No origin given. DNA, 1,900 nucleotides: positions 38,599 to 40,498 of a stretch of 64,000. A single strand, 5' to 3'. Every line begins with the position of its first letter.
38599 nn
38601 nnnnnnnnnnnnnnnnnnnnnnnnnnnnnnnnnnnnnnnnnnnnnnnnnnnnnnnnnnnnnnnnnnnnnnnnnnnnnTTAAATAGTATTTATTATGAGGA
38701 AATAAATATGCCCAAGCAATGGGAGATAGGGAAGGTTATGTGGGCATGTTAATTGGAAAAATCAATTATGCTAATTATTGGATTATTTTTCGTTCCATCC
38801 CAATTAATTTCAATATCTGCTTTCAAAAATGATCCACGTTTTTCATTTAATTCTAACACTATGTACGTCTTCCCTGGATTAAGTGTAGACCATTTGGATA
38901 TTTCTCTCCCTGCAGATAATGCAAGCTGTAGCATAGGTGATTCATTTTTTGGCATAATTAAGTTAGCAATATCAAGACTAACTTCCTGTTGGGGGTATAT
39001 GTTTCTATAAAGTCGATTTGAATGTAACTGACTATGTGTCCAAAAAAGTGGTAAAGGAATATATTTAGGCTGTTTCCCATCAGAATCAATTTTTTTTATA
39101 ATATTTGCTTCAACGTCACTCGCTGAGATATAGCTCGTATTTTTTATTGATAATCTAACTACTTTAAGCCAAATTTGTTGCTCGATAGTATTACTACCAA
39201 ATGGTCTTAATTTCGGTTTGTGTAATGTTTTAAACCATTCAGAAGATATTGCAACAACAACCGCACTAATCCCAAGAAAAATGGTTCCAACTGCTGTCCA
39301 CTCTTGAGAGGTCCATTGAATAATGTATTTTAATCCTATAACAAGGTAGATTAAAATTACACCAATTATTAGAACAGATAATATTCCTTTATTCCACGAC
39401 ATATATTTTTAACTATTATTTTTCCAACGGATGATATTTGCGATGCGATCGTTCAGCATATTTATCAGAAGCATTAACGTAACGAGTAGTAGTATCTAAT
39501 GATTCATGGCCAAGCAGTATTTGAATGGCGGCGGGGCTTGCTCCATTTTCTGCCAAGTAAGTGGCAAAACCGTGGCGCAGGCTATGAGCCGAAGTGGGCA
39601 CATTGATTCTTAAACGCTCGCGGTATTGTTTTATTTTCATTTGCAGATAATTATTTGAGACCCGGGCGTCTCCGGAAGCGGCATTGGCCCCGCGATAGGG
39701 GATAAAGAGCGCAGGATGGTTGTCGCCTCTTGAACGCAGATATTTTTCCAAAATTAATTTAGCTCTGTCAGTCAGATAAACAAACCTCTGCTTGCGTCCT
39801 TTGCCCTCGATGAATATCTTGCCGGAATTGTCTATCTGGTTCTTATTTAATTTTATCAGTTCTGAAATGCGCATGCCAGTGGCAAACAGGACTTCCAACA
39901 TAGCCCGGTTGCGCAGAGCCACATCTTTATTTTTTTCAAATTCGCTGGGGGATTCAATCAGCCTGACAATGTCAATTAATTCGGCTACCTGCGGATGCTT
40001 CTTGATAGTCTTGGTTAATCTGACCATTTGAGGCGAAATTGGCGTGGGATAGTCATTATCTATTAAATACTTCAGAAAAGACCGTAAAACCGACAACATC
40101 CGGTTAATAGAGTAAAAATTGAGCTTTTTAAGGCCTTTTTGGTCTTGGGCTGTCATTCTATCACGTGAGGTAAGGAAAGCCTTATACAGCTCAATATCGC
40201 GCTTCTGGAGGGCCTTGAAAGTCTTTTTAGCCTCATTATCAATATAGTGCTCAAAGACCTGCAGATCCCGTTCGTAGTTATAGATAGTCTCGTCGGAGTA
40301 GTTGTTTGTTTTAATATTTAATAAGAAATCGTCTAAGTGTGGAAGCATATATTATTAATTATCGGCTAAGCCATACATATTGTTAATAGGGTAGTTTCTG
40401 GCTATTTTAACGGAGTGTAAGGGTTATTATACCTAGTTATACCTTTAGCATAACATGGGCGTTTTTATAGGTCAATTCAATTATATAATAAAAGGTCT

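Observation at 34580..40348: Integrase-adjacent module of nucleotide-acting enzymes (YfbR-like HD with novel N-domain, NUDIX, SAM-MTase, IMPase-like) and uncharacterised membrane proteins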

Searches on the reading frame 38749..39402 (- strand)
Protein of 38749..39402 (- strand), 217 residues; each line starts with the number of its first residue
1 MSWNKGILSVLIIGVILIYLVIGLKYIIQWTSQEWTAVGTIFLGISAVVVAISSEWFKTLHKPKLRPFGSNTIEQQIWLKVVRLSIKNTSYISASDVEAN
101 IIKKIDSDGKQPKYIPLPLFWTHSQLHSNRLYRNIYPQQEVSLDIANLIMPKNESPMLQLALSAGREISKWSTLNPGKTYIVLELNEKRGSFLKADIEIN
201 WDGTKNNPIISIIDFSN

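Call 3: search_protein_families(library=pfam, proteins=[window:38749-39402:-], max_evalue=0.01)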
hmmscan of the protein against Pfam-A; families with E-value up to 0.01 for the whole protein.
window:38749-39402:- (217 aa): 0 families

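Call 4: search_protein_families(library=ncbifam, proteins=[window:38749-39402:-], max_evalue=0.01)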
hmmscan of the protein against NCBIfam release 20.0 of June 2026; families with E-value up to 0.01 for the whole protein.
window:38749-39402:- (217 aa): 0 families

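Call 20: search_protein_families(library=padloc, proteins=[window:38749-39402:-], max_evalue=0.01)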
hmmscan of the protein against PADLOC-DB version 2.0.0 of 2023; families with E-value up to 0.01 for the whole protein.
window:38749-39402:- (217 aa): 0 families

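Call 64: search_protein_representatives(protein=window:38749-39402:-)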
Query: 217 residues. Proteins with E-value up to 0.001 (for the whole library): 115; up to 1e-10: 32; up to 1e-30: 1. The best 115 are listed.
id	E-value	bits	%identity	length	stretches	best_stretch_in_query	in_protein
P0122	6.0e-138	473.8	100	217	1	1-217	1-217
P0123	6.8e-30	120.7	41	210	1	17-212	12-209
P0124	3.0e-26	108.7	35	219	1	16-214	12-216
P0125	5.8e-23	98.0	39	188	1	30-213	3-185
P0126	6.2e-18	81.6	35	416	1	34-214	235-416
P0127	1.7e-17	80.2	33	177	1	51-210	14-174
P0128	6.2e-17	78.3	47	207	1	81-215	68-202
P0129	1.8e-16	76.8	32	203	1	45-212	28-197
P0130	2.2e-16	76.5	27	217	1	11-213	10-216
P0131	5.1e-16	75.3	32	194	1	31-206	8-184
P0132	2.7e-15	73.0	38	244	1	39-212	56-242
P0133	7.5e-15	71.5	33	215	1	60-206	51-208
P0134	9.5e-15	71.2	34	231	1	38-216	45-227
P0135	1.1e-14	70.9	45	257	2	54-147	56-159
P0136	7.9e-14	68.2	33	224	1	11-213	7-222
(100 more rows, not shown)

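Call 65: find_encoding_contigs(protein=P0123, flank=6000, max_places=2)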
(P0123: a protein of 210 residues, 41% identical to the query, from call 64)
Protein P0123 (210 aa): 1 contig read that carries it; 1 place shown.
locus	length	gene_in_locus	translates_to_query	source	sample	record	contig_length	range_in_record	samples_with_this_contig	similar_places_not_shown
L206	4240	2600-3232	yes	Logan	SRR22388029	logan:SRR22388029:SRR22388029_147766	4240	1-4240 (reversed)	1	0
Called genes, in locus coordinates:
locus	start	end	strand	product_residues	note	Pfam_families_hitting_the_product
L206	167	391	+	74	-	PF13560:HTH_31 (weak), PF01381:HTH_3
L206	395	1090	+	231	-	PF20619:DUF6804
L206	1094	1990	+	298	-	-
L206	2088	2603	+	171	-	-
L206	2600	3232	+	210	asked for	-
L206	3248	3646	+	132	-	-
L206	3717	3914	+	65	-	-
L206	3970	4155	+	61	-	-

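Call 66: find_encoding_contigs(protein=P0124, flank=6000, max_places=2)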
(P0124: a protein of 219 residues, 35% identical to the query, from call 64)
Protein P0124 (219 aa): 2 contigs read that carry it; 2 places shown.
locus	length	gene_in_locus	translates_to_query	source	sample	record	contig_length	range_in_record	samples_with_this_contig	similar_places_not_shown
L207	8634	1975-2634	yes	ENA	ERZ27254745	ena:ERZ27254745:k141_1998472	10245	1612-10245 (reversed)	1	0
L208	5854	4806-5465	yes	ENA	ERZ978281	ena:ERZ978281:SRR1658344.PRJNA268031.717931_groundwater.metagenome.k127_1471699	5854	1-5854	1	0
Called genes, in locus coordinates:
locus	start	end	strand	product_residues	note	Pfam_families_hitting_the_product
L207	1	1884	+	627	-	?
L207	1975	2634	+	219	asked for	-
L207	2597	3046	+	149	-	-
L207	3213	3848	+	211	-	PF13483:Lactamase_B_3, PF12706:Lactamase_B_2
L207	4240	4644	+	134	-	-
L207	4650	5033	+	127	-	PF05014:Nuc_deoxyrib_tr (weak)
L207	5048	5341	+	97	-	PF11950:DUF3467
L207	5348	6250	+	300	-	PF03816:LytR_cpsA_psr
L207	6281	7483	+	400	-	-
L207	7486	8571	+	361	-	PF00226:DnaJ, PF01556:DnaJ_C, PF27659:CHP02642 (faint), PF00684:DnaJ_CXXCXGXG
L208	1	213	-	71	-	?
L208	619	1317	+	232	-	PF01628:HrcA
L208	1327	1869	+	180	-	PF01025:GrpE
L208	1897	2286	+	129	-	PF00011:HSP20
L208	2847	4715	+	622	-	PF00012:HSP70, PF06723:MreB_Mbl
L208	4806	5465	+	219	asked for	-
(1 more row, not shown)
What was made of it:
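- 38749..39402 (-): 217-aa protein with two N-terminal TM helices; occupies the variable slot between xer and HD. It belongs to a sparse family of 115 representative clusters (call 64), found in unrelated contexts (calls 65, 66).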

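Call 93: search_protein_families(library=phrogs, proteins=[window:38749-39402:-], max_evalue=0.00001)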
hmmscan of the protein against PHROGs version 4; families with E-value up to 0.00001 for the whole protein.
window:38749-39402:- (217 aa): 0 families

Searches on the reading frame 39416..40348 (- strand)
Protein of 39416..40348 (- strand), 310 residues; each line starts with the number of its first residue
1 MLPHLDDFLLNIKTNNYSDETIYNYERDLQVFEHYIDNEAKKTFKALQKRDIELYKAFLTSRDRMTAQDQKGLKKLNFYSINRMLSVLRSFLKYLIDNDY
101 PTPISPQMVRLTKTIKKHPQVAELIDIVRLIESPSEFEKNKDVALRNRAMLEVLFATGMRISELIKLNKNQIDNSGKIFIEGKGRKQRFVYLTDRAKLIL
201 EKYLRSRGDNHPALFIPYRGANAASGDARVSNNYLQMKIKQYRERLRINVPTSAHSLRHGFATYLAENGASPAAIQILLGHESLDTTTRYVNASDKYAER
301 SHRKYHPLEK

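Call 3: search_protein_families(library=pfam, proteins=[window:39416-40348:-], max_evalue=0.01)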
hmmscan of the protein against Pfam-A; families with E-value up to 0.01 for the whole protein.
window:39416-40348:- (310 aa): 3 families
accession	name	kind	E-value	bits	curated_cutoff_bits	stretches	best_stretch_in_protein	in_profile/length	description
PF00589.27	Phage_integrase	-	5.8e-32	111.3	27.1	1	136-295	17-170/172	Phage integrase family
PF02899.23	Phage_int_SAM_1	-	2.4e-10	41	22.3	1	6-97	2-81/83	Phage integrase, N-terminal SAM-like domain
PF13495.12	Phage_int_SAM_4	-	0.00014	22.7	27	1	5-100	2-83/85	Phage integrase, N-terminal SAM-like domain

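Call 4: search_protein_families(library=ncbifam, proteins=[window:39416-40348:-], max_evalue=0.01)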
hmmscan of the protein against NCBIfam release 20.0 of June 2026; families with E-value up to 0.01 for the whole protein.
window:39416-40348:- (310 aa): 13 families
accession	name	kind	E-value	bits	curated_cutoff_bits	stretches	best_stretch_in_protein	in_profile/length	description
TIGR02224.1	recomb_XerC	equivalog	9.5e-56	189.3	335.15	1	8-308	3-292/295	tyrosine recombinase XerC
TIGR02225.1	recomb_XerD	equivalog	7.2e-52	176.5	329.6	1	8-308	3-289/290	site-specific tyrosine recombinase XerD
NF001399.0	PRK00283.1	subfamily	3.2e-50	171.1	279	1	7-309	11-299/300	tyrosine recombinase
NF040815.2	recomb_XerA_Arch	equivalog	5.6e-50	170.3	220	1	6-298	1-259/263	site-specific tyrosine recombinase/integron integrase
NF002331.0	PRK01287.1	subfamily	5.9e-32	111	371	1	5-310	30-329/365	site-specific tyrosine recombinase XerC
NF003462.0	PRK05084.1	equivalog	7.3e-25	87.4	267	2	135-300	188-351/360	tyrosine recombinase XerS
TIGR02249.1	integrase_gron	subfamily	1.5e-19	70.5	265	2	230-295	237-302/315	integron integrase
NF011946.0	PRK15417.1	equivalog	9.9e-11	41.4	435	2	233-292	255-314/337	integron integrase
NF040693.1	recomb_GmtY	equivalog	3.5e-09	36.4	340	1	202-296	338-435/441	gamma-mobile-trio recombinase GmtY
NF007371.0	PRK09871.1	subfamily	2.4e-07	30.5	222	1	146-293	27-174/198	tyrosine-type DNA invertase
NF041502.1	integrase_1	equivalog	0.00012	20.9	350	1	238-300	305-367/484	site-specific integrase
NF007370.0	PRK09870.1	subfamily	0.00048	19.8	221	1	142-292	29-178/200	tyrosine-type DNA invertase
TIGR00174.1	miaA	equivalog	0.0086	15.4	148.65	0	141-202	152-213/288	tRNA (adenosine(37)-N6)-dimethylallyltransferase MiaA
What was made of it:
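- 39416..40348 (-): Xer-type tyrosine recombinase (310 aa), probably the housekeeping chromosome-dimer resolvase. Full-length matches to XerC (E 9.5e-56), XerD and XerA NCBIfam models, all below the equivalog cut-offs (call 4).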

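Call 20: search_protein_families(library=padloc, proteins=[window:39416-40348:-], max_evalue=0.01)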
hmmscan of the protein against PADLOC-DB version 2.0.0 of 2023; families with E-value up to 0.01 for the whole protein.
window:39416-40348:- (310 aa): 0 families

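Call 82: search_solved_structures(query=window:39416-40348:-, max_evalue=1e-10, show_alignments=1)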
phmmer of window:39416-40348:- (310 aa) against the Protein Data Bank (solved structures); distinct sequences matched with E-value up to 1e-10: 5.
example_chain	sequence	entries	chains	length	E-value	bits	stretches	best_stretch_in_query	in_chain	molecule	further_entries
1a0p_A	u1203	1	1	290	1.9e-22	83.3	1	16-297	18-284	SITE-SPECIFIC RECOMBINASE XERD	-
5dcf_A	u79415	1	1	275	8.6e-22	81.2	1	129-307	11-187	Tyrosine recombinase XerD,DNA translocase FtsK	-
4a8e_A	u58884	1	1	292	1.5e-19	73.8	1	78-304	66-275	PROBABLE TYROSINE RECOMBINASE XERC-LIKE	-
9i5v_14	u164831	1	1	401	4.1e-18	69.1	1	16-302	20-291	Ribosome-associated translation inhibitor RaiA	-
5hxy_A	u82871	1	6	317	2.2e-11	47.1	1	126-307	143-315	Tyrosine recombinase XerA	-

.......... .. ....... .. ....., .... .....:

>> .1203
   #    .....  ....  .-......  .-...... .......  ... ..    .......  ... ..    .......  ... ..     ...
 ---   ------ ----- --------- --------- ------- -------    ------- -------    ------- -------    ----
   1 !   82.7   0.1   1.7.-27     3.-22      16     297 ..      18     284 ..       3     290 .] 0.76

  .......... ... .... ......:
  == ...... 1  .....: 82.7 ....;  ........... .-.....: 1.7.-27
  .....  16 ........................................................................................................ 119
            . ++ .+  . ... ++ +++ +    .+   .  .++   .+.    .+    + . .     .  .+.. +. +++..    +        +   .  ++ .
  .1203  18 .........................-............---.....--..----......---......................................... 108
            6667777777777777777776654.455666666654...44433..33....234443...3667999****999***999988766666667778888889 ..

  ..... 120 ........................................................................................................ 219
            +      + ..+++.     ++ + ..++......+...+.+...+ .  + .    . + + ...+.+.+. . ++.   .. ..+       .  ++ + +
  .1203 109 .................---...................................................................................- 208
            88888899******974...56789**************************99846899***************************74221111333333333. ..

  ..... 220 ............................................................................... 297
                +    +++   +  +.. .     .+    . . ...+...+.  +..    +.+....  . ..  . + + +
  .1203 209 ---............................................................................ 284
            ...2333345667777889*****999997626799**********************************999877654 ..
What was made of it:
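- XerD and XerA are the best solved relatives, with catalytic residues aligned (call 82).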

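Call 93: search_protein_families(library=phrogs, proteins=[window:39416-40348:-], max_evalue=0.00001)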
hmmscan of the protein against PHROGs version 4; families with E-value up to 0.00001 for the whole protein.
window:39416-40348:- (310 aa): 5 families
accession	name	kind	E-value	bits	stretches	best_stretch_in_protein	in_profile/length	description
phrog_1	-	integration and excision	1.4e-45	157.7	1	5-301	170-443/611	integrase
phrog_216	-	integration and excision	2.9e-36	126.1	1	82-304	16-235/301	integrase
phrog_7685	-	integration and excision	2.4e-08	34.8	1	236-296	165-226/240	integrase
phrog_7269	-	integration and excision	3.3e-06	27.9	1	239-297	17-73/89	integrase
phrog_9208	-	integration and excision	7.9e-06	26.9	0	231-295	170-231/241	integrase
